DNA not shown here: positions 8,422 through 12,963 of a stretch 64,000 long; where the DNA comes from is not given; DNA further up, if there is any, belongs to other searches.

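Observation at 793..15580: Five tandem, enlarged, mutually divergent VirB6/TrbL-like membrane proteins in one operon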

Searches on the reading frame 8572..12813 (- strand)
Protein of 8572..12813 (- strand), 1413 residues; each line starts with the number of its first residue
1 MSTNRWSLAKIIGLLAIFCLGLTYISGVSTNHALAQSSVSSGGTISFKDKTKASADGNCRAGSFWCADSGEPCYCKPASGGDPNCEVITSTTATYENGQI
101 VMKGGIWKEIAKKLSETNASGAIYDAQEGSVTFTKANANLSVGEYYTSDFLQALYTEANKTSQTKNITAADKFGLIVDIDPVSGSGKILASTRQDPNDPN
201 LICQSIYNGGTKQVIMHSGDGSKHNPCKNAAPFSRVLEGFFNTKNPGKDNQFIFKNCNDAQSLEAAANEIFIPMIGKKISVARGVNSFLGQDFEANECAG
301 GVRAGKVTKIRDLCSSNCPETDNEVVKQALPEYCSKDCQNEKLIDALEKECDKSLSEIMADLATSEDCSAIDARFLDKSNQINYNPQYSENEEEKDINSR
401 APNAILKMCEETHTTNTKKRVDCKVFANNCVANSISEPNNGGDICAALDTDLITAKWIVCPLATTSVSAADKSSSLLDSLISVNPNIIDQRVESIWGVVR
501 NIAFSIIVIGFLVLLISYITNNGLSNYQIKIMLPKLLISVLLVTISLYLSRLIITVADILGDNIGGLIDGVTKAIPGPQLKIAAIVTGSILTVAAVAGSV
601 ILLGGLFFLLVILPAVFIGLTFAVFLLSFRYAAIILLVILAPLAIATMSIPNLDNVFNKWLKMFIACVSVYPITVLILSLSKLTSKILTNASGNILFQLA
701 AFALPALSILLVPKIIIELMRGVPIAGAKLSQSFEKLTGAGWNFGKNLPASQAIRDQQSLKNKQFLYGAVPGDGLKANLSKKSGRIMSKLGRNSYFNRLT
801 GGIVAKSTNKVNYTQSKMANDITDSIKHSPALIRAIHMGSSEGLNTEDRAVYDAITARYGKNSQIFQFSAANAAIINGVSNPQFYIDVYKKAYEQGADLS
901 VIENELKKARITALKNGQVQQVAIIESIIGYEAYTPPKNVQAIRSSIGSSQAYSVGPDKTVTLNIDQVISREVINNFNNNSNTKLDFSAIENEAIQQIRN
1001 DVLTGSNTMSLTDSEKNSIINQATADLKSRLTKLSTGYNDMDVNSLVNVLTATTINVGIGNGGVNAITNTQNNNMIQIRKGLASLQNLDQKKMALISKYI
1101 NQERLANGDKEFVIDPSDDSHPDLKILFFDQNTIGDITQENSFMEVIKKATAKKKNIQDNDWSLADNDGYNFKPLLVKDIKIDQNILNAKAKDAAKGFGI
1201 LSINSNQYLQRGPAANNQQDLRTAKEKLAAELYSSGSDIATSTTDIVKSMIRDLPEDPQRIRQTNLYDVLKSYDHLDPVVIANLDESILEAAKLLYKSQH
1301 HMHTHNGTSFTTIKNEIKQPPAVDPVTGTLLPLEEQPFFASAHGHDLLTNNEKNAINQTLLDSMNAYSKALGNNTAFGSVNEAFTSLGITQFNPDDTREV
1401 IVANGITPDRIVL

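Call 4: search_protein_families(library=pfam, proteins=[window:8572-12813:-], max_evalue=1)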
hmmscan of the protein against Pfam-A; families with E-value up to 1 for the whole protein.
window:8572-12813:- (1413 aa): 1 family
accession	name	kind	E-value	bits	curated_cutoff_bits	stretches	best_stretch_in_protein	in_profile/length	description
PF04610.19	TrbL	-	0.0015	18.8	25.9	1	529-711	25-210/215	TrbL/VirB6 plasmid conjugal transfer protein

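Call 6: search_protein_families(library=ncbifam, proteins=[window:8572-12813:-], max_evalue=1)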
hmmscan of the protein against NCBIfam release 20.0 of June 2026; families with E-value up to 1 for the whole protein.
window:8572-12813:- (1413 aa): 1 family
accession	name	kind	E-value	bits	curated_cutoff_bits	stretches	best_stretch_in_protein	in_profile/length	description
NF050811.1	RelB_ParD_antitoxin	subfamily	0.15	12.3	60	1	325-366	34-75/83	type II toxin-antitoxin system RelB/ParD family antitoxin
